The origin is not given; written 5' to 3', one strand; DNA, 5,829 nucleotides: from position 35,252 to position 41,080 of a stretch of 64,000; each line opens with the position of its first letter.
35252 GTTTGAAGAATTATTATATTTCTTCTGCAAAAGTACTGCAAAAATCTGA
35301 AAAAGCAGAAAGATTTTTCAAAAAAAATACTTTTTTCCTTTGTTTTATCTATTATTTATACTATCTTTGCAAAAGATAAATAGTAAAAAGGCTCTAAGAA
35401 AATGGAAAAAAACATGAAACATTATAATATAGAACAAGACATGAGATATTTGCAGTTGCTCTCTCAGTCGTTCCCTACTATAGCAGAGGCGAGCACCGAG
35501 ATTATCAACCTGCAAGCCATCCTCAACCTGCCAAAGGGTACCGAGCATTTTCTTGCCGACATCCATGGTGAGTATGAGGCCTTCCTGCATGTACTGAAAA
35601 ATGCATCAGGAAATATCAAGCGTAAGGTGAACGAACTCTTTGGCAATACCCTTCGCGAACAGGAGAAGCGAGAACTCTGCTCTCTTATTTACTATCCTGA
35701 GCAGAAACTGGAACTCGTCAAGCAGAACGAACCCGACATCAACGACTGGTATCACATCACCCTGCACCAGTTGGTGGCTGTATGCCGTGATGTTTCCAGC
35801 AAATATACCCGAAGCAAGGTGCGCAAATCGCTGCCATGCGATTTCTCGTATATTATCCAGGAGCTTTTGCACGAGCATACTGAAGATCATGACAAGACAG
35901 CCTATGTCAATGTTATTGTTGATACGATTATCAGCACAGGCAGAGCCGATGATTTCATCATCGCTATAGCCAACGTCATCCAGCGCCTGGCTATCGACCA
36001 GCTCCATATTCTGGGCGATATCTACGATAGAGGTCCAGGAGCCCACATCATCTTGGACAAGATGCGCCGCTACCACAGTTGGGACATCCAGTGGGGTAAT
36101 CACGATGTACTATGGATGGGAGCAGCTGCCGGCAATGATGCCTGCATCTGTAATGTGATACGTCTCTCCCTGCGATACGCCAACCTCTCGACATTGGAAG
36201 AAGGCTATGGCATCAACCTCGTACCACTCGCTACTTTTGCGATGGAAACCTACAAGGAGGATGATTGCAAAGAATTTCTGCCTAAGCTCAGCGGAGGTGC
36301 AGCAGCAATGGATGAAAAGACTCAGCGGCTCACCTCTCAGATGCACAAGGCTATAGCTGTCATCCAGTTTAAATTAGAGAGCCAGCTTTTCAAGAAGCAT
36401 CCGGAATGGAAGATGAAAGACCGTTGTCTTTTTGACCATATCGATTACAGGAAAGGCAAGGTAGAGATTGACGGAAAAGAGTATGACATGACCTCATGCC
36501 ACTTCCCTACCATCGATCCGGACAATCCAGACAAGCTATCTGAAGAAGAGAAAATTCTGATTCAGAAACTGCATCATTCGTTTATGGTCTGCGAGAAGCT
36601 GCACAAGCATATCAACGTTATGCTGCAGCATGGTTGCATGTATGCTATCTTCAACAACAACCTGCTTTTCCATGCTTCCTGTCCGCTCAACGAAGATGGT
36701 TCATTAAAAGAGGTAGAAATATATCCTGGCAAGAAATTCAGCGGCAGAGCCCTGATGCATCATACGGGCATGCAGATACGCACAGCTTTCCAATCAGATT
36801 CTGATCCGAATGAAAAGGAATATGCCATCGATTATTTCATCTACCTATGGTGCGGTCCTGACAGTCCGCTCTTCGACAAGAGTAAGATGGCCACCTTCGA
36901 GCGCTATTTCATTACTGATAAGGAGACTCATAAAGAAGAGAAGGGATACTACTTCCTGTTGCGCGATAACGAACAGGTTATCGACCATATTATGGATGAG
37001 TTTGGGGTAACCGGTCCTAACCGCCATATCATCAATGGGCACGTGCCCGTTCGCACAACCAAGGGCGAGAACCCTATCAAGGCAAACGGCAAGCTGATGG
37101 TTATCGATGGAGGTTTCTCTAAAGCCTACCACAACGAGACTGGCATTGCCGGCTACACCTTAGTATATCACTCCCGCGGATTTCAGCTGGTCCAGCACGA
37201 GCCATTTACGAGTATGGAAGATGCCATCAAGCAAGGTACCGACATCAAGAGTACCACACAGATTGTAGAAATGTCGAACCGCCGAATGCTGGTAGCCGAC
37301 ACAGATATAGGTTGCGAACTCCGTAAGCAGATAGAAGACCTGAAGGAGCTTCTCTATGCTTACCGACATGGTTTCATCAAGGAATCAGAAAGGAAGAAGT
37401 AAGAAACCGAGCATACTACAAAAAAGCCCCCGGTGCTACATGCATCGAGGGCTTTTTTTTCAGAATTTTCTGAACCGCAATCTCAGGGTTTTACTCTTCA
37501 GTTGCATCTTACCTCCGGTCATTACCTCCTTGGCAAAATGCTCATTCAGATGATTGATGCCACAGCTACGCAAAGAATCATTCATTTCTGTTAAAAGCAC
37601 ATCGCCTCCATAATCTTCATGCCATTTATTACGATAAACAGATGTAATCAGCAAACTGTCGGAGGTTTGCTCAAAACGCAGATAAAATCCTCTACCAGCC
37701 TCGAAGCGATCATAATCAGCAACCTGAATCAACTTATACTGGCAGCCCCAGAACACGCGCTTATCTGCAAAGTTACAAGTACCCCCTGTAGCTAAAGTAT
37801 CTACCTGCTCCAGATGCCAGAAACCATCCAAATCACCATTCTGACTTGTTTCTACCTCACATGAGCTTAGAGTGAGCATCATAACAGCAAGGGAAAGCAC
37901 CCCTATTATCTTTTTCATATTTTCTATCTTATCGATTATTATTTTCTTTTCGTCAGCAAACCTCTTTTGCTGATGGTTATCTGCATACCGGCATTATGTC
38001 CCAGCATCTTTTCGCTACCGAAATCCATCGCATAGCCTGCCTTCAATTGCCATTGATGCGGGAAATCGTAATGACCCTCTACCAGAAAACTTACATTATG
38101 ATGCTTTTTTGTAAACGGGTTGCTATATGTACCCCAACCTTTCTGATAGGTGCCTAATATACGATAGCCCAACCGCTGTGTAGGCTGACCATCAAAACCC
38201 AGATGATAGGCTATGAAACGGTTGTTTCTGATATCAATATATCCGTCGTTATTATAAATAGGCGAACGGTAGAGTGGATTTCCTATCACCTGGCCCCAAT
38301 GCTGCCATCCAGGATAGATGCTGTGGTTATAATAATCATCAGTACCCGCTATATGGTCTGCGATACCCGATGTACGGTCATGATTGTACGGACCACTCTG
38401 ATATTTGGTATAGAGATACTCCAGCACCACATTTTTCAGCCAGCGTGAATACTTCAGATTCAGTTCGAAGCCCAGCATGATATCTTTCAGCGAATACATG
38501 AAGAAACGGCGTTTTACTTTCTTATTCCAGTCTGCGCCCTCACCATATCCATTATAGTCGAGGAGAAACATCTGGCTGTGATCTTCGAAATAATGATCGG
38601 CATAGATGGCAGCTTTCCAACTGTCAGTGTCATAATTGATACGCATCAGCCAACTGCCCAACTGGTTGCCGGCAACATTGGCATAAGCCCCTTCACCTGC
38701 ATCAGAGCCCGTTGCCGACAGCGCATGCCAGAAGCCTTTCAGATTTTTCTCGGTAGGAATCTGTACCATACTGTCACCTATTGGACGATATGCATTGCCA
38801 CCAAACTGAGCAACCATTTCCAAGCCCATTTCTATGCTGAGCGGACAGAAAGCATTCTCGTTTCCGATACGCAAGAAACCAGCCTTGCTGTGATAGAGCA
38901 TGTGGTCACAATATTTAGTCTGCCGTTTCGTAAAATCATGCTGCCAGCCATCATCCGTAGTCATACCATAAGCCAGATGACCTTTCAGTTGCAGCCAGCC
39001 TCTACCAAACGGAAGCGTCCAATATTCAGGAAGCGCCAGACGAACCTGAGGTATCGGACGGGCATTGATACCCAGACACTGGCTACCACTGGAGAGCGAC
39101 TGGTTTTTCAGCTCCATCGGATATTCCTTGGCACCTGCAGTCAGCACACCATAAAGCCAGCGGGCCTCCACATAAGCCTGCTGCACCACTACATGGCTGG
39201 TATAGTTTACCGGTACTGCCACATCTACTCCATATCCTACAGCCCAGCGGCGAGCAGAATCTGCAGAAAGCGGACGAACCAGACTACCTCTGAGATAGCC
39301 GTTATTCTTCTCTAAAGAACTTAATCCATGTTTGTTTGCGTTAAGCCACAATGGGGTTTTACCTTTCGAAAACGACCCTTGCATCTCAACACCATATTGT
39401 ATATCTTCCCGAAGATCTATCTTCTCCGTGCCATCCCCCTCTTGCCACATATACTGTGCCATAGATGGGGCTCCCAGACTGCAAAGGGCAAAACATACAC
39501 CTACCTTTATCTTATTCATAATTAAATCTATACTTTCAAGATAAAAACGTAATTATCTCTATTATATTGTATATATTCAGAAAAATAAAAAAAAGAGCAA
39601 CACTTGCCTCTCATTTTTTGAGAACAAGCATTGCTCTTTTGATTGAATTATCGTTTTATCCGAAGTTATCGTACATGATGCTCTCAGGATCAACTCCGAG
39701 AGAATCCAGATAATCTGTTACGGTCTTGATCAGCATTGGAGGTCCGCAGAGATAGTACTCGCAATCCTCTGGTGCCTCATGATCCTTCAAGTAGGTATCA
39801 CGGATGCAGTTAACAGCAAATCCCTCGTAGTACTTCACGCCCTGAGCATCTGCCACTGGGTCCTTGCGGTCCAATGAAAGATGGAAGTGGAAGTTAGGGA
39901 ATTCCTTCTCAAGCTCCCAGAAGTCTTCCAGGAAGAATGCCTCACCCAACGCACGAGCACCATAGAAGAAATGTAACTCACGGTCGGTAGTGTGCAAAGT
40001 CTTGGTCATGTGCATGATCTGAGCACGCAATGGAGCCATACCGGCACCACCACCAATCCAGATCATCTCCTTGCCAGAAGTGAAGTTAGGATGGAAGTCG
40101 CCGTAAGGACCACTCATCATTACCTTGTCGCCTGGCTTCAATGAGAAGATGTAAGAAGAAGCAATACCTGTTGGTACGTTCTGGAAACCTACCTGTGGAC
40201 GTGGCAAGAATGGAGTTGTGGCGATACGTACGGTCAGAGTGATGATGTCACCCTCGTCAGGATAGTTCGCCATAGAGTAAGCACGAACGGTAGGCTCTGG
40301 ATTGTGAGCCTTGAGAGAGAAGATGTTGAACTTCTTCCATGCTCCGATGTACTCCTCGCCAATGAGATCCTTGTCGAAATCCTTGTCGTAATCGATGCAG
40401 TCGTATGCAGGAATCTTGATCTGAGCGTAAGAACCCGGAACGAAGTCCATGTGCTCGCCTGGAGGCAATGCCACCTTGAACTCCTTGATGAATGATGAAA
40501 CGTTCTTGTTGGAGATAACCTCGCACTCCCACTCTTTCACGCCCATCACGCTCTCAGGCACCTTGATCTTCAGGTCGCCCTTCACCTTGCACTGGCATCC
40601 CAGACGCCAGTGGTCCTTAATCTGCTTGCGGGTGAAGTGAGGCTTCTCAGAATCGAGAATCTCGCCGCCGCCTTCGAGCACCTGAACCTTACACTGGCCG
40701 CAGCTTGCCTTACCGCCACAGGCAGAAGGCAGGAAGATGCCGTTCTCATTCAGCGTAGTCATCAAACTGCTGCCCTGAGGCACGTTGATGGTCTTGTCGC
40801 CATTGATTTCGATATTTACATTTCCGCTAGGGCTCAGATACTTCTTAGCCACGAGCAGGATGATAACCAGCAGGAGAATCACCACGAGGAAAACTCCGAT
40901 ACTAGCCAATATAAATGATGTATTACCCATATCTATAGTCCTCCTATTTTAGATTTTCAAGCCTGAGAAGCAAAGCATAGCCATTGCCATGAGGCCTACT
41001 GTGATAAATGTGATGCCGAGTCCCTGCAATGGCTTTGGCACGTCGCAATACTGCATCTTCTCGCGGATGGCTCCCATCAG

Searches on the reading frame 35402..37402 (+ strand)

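Call 28: search_protein_families(library=pfam, proteins=[window:35402-37402:+])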
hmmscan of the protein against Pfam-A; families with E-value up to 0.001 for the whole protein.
window:35402-37402:+ (666 aa): 1 family
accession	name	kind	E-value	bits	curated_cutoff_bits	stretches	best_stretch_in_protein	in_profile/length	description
PF06874.16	FBPase_2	-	0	1039.1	27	1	15-655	1-638/639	Firmicute fructose-1,6-bisphosphatase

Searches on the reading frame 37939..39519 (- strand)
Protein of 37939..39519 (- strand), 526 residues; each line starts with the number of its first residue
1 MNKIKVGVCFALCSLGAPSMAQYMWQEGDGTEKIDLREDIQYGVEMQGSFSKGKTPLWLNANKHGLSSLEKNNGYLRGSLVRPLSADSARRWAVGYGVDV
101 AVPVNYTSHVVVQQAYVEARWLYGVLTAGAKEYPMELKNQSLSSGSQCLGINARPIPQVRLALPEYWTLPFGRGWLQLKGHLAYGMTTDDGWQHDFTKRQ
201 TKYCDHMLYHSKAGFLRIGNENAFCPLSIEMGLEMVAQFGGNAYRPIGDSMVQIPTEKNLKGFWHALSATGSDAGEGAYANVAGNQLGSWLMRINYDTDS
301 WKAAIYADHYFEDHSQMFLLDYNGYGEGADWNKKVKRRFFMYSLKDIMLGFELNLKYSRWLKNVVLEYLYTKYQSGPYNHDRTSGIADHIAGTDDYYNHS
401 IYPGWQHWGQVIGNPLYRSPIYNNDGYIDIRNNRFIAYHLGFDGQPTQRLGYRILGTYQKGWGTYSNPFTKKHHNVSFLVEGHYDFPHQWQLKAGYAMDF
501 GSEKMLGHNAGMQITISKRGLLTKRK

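Call 28: search_protein_families(library=pfam, proteins=[window:37939-39519:-])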
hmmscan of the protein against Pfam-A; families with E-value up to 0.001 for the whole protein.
window:37939-39519:- (526 aa): 1 family
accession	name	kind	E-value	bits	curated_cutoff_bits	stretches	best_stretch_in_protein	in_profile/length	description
PF14052.12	Caps_assemb_Wzi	-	4.2e-12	46.2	30.1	1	89-499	46-376/392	Capsule assembly protein Wzi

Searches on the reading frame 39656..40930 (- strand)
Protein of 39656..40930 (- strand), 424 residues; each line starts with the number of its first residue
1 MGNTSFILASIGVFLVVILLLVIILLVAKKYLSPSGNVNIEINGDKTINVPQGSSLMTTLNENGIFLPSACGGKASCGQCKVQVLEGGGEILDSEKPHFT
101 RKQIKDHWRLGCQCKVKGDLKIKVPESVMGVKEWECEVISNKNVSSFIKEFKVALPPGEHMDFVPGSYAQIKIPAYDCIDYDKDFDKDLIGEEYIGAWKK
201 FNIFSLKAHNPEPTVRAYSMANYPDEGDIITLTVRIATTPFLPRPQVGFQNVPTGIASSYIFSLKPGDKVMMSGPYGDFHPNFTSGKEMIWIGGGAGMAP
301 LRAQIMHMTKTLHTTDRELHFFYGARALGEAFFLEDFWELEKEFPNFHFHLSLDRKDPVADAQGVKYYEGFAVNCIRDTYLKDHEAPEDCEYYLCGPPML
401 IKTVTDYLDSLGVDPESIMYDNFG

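Call 28: search_protein_families(library=pfam, proteins=[window:39656-40930:-])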
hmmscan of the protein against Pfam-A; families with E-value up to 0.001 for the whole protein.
window:39656-40930:- (424 aa): 3 families
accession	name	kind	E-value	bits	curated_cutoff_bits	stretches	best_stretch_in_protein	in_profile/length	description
PF00111.32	Fer2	-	8.3e-13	48.5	21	1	41-117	2-77/77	2Fe-2S iron-sulfur cluster binding domain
PF00970.30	FAD_binding_6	-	5.4e-10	39.9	21.1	1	210-279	43-97/99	Oxidoreductase FAD-binding domain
PF00175.26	NAD_binding_1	-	6.6e-09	36.8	22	1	292-405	2-108/109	Oxidoreductase NAD-binding domain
